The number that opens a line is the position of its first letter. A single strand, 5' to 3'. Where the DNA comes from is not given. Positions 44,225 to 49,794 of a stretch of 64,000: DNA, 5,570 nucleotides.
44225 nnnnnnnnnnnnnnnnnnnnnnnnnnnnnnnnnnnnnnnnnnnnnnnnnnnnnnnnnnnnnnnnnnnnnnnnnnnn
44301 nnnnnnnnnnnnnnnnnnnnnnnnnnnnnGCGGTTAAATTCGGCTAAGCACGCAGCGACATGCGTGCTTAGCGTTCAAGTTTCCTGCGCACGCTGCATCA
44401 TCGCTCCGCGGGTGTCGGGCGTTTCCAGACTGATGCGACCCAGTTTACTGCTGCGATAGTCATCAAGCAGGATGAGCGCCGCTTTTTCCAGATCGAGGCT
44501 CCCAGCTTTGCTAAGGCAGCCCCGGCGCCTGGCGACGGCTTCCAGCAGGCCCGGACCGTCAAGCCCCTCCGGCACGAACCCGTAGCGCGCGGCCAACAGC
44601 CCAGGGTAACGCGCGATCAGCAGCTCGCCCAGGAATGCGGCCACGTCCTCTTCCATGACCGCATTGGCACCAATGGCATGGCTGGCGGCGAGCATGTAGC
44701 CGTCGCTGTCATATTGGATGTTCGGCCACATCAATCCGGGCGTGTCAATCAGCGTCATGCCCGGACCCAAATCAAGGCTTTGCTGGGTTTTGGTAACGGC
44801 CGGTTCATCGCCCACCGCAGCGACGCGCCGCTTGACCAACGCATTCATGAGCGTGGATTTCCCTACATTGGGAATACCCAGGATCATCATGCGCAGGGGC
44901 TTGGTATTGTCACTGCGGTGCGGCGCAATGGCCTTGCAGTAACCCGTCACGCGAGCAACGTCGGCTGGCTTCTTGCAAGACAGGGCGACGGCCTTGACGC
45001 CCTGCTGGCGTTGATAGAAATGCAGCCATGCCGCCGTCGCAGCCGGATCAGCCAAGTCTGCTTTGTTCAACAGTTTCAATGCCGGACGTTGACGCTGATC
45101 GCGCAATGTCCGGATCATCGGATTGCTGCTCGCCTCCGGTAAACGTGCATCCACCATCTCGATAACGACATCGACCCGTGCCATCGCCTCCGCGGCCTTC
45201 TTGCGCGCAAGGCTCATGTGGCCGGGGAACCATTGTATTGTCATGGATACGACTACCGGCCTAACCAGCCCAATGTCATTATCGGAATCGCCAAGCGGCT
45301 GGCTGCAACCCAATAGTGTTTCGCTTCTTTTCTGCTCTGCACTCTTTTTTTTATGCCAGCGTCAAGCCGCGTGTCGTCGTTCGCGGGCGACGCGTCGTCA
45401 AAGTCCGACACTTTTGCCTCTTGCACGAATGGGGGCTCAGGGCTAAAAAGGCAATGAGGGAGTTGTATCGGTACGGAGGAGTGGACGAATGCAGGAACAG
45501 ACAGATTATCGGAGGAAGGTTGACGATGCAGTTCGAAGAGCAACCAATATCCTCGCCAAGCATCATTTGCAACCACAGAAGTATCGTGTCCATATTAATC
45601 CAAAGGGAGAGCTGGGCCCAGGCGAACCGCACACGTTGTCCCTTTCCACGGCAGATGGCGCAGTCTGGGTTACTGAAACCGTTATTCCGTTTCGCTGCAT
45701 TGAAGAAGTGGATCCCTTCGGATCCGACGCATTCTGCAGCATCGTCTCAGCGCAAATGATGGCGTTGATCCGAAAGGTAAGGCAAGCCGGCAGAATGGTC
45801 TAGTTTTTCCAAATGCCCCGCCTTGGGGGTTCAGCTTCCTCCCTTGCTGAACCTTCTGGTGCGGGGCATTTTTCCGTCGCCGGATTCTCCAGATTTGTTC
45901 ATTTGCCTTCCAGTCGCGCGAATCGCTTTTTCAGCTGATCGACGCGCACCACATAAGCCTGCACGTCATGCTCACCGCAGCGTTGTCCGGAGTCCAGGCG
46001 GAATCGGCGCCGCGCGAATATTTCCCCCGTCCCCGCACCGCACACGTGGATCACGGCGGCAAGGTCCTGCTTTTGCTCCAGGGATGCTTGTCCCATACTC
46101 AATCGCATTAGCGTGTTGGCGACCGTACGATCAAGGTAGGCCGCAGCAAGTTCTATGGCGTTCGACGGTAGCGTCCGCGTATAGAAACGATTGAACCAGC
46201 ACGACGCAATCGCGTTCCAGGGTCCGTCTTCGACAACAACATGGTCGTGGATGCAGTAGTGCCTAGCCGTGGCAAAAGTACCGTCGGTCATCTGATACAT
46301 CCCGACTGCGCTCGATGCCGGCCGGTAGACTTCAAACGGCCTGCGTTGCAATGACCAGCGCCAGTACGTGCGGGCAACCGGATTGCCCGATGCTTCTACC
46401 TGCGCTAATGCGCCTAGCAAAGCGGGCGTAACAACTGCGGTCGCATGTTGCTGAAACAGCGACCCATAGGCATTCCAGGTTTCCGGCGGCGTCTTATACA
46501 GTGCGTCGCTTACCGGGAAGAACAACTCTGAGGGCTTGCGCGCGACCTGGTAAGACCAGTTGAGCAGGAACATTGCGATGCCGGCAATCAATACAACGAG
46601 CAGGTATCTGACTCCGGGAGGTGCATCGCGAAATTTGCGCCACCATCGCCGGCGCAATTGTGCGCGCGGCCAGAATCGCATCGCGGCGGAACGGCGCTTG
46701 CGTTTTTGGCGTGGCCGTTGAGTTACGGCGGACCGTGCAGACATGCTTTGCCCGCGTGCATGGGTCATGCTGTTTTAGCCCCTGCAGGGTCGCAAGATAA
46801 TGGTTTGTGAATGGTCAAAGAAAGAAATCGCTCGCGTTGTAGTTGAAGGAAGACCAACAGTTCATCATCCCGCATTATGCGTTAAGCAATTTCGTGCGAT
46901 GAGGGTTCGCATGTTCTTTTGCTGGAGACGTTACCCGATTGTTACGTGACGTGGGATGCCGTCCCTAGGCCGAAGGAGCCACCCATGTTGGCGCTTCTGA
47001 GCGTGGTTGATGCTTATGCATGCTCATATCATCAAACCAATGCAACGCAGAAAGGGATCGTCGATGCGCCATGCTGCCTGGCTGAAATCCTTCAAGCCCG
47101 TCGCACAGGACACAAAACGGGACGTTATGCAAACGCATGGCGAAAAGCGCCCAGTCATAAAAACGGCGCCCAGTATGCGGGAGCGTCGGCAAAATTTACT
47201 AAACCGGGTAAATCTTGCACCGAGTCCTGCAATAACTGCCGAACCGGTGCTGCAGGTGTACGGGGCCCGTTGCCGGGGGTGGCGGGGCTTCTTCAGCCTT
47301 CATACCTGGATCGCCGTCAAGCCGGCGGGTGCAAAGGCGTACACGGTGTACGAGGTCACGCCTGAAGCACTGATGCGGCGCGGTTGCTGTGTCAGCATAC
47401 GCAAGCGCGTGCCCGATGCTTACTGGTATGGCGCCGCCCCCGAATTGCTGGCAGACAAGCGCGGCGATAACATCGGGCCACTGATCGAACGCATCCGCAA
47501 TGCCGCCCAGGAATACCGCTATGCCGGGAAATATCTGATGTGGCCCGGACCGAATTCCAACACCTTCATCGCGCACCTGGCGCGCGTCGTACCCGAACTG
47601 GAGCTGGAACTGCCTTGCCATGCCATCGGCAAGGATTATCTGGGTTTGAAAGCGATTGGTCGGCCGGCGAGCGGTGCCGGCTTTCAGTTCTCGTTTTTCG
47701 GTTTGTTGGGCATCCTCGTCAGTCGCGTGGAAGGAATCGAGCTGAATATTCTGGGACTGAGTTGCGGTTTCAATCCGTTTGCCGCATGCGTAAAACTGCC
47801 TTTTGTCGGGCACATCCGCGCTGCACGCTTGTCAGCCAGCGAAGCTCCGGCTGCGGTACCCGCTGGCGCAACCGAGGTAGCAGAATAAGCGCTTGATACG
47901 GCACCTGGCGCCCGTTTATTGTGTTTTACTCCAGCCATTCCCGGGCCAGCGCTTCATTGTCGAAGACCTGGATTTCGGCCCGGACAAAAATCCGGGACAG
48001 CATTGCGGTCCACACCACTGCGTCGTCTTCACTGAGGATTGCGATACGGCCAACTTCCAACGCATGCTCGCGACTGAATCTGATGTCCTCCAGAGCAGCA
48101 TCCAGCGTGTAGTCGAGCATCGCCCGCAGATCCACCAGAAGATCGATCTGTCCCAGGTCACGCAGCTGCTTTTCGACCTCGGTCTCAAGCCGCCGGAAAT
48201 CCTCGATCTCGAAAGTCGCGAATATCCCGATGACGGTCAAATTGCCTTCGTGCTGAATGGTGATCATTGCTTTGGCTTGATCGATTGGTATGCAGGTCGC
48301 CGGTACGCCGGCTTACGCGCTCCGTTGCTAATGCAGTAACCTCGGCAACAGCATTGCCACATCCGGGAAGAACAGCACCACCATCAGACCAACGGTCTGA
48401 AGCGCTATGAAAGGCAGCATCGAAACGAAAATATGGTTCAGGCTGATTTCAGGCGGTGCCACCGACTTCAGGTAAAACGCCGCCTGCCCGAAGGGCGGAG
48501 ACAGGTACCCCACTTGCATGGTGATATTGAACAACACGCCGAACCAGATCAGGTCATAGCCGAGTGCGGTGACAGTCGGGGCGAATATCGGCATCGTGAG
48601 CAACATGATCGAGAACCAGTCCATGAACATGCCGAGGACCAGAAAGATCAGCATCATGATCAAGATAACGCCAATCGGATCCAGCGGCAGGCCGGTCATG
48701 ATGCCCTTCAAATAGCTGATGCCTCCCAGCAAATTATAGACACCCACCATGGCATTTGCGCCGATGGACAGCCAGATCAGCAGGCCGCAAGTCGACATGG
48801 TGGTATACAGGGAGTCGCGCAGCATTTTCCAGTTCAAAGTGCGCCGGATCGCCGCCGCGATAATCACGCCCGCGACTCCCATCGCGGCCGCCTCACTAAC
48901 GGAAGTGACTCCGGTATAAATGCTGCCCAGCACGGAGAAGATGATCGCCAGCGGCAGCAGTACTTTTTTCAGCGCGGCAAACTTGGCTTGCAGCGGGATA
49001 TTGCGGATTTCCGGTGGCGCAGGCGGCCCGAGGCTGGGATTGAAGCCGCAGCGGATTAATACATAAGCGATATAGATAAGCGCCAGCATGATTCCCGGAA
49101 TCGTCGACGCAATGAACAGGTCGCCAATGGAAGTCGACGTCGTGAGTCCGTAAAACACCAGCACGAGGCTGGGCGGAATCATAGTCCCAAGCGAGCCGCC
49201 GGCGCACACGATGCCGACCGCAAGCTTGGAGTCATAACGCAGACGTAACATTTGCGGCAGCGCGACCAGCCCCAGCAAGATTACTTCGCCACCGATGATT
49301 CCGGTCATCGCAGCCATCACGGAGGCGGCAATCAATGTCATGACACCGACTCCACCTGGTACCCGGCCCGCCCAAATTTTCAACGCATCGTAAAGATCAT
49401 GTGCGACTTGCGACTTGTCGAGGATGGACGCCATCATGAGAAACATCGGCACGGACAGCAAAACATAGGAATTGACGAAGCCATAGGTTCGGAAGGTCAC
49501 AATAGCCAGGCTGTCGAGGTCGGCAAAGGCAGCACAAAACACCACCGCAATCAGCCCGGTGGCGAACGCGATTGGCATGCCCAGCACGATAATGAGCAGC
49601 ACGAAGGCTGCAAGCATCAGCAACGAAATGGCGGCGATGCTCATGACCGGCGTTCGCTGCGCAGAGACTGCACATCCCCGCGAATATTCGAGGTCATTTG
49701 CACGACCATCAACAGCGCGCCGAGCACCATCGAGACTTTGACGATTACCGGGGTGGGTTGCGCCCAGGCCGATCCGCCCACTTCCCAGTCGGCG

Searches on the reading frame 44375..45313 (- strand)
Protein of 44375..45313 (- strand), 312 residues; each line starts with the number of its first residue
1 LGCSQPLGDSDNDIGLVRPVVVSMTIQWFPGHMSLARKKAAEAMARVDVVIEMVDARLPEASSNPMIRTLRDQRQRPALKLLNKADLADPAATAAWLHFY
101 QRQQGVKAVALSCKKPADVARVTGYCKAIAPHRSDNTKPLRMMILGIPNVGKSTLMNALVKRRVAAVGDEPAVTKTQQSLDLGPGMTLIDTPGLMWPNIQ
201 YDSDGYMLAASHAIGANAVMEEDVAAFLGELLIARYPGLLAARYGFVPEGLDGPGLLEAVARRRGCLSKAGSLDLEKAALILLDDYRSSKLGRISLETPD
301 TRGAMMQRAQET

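Call 23: search_protein_families(library=pfam, proteins=[window:44375-45313:-], max_evalue=0.00001)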
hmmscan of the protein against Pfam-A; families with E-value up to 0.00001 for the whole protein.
window:44375-45313:- (312 aa): 3 families
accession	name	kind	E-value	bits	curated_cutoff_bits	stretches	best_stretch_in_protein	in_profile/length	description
PF01926.29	MMR_HSR1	-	3.8e-17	62.9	21.9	1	141-207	1-65/113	50S ribosome-binding GTPase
PF03193.22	RsgA_GTPase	-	6.4e-08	33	30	1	35-195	8-169/174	RsgA GTPase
PF02421.24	FeoB_N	-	5.8e-07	29.6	27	0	142-194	3-57/156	Ferrous iron transport protein B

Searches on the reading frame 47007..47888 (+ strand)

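Call 23: search_protein_families(library=pfam, proteins=[window:47007-47888:+], max_evalue=0.00001)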
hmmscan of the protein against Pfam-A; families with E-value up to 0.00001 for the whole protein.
window:47007-47888:+ (293 aa): 1 family
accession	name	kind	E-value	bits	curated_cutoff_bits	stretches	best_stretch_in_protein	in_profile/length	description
PF12570.13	DUF3750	-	6.9e-41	140.4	25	1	81-211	3-128/128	Protein of unknown function (DUF3750)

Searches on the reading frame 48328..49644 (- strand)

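Call 102: search_protein_families(library=pfam, proteins=[window:48328-49644:-], max_evalue=1e-8)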
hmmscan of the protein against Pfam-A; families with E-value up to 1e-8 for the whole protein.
window:48328-49644:- (438 aa): 1 family
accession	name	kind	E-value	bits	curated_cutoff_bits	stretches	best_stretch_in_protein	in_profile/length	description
PF06808.19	DctM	-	9.9e-70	235.9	23.8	1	15-428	4-412/413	Tripartite ATP-independent periplasmic transporter, DctM component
